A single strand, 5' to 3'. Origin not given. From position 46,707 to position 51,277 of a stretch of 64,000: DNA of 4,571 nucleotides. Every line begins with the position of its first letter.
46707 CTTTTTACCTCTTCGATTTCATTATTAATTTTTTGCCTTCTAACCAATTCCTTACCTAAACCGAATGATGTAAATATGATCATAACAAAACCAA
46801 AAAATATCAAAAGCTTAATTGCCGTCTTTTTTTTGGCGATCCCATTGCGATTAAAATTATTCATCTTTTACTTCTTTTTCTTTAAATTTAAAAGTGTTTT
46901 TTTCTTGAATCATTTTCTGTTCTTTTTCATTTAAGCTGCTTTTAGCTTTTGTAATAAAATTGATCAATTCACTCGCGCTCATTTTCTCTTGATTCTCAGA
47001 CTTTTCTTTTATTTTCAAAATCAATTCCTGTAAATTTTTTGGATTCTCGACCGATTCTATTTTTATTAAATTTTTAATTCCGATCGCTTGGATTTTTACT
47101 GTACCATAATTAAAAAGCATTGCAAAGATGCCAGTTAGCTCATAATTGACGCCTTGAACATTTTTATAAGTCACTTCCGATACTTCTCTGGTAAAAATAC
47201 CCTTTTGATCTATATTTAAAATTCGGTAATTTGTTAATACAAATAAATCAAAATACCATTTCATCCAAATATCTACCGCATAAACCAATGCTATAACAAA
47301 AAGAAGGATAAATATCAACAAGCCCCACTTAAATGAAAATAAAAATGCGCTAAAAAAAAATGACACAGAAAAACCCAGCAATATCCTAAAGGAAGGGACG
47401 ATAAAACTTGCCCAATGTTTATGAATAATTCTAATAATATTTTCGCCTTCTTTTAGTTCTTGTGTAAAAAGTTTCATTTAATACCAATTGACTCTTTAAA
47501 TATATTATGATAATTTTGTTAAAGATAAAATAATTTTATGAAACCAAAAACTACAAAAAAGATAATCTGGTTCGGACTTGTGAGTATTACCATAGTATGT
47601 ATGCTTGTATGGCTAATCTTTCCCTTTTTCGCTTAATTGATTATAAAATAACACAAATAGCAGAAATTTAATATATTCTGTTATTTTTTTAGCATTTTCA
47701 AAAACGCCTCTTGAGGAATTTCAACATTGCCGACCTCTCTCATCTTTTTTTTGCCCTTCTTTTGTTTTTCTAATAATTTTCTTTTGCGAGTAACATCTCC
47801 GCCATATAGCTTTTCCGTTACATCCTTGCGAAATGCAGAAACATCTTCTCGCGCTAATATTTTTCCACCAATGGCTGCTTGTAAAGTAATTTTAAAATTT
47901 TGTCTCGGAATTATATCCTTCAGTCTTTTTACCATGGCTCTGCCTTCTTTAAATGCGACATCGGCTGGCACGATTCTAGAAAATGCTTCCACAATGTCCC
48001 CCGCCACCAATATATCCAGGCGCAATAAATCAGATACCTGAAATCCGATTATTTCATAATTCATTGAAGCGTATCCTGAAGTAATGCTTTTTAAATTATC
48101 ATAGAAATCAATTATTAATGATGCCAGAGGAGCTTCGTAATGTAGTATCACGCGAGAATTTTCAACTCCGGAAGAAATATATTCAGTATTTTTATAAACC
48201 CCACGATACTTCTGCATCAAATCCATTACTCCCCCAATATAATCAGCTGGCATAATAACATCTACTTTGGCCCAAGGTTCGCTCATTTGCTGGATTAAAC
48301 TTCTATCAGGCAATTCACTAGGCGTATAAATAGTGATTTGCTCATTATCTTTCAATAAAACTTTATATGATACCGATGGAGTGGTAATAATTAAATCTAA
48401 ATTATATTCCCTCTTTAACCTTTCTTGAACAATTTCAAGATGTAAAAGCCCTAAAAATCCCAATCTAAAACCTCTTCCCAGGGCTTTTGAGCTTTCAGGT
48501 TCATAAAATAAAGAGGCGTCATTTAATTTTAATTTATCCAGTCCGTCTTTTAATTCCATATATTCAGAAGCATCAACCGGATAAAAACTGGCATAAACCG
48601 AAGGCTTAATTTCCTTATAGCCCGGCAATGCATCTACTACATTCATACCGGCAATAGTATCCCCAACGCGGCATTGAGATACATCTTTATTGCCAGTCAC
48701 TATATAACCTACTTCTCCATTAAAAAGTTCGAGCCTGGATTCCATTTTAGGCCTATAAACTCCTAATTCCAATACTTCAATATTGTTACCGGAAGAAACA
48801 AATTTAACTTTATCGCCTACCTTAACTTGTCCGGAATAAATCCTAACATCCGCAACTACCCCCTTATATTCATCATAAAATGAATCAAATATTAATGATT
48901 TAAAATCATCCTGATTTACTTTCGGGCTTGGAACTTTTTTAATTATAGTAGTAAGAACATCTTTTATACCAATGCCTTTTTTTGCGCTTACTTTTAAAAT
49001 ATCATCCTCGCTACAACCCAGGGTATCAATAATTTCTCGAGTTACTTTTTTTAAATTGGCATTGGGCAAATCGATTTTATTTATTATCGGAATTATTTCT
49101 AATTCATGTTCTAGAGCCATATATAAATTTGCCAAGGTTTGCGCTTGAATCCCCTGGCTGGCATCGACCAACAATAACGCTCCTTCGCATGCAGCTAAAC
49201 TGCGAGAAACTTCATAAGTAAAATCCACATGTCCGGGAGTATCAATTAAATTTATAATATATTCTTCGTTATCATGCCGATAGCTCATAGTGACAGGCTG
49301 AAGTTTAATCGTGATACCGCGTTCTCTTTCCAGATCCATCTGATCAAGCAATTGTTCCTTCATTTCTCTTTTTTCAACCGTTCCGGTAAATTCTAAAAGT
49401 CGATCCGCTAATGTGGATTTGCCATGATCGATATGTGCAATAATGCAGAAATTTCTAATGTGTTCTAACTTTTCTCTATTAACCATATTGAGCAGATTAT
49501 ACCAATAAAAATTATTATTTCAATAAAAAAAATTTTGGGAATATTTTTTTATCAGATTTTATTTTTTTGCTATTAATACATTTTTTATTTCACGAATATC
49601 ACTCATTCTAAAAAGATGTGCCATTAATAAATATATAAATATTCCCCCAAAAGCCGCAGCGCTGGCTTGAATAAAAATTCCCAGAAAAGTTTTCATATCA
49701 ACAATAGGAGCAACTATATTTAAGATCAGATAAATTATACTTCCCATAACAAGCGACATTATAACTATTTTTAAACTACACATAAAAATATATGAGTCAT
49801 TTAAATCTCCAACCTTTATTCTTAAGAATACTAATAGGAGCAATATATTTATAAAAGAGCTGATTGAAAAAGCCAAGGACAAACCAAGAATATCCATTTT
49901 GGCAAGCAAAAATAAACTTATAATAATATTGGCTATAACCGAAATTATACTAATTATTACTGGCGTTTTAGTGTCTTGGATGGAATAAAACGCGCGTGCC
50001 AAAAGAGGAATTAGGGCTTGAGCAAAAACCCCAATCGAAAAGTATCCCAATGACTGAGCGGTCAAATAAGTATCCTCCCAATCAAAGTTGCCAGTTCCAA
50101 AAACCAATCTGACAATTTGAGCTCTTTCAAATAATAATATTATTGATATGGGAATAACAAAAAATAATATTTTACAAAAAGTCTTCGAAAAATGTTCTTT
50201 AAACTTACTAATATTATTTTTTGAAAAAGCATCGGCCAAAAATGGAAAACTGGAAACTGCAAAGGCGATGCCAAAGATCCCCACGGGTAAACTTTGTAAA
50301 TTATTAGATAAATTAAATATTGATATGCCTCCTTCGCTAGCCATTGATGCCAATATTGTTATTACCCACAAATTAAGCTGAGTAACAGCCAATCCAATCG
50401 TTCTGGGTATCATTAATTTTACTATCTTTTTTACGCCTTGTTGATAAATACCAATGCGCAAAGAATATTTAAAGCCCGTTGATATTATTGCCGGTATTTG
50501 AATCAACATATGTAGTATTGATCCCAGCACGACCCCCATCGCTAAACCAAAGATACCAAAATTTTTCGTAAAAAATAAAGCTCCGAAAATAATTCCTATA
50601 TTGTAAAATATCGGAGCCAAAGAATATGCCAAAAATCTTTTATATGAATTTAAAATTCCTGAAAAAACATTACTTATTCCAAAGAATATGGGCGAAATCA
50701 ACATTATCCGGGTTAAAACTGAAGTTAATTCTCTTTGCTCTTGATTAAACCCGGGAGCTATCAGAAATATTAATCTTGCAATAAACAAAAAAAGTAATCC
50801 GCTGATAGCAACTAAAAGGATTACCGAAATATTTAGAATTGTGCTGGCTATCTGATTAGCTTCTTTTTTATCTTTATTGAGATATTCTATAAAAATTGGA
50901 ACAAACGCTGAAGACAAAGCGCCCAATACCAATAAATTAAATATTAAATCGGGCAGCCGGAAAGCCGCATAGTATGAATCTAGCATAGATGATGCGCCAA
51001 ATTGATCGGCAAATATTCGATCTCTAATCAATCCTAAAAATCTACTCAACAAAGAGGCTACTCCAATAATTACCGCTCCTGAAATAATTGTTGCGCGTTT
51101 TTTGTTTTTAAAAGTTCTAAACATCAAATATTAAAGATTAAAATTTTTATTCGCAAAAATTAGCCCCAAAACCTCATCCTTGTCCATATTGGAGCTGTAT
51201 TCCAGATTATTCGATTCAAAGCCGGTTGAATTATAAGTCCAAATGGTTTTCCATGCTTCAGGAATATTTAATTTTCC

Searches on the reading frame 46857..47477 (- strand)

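Call 48: search_protein_families(library=pfam, proteins=[window:46857-47477:-], max_evalue=0.001)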
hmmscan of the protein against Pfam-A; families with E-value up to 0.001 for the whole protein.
window:46857-47477:- (206 aa): 3 families
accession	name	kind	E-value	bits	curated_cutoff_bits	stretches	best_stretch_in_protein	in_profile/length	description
PF03703.20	bPH_2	-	4.6e-05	24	22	1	91-152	16-77/78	Bacterial PH domain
PF14470.12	bPH_3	-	8.9e-05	23.3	23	1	75-132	21-81/95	Bacterial PH domain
PF08000.17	bPH_1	-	0.00033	21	27.7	1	73-120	37-86/122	Bacterial PH domain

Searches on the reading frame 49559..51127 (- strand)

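Call 48: search_protein_families(library=pfam, proteins=[window:49559-51127:-], max_evalue=0.001)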
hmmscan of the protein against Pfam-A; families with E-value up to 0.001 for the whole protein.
window:49559-51127:- (522 aa): 2 families
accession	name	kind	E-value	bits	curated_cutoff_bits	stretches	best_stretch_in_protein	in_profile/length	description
PF03023.19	MurJ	-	5.2e-99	332.3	27.4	1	40-474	2-438/451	Lipid II flippase MurJ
PF01554.23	MatE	-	1.2e-10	41.7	24.9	2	253-404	13-159/161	MatE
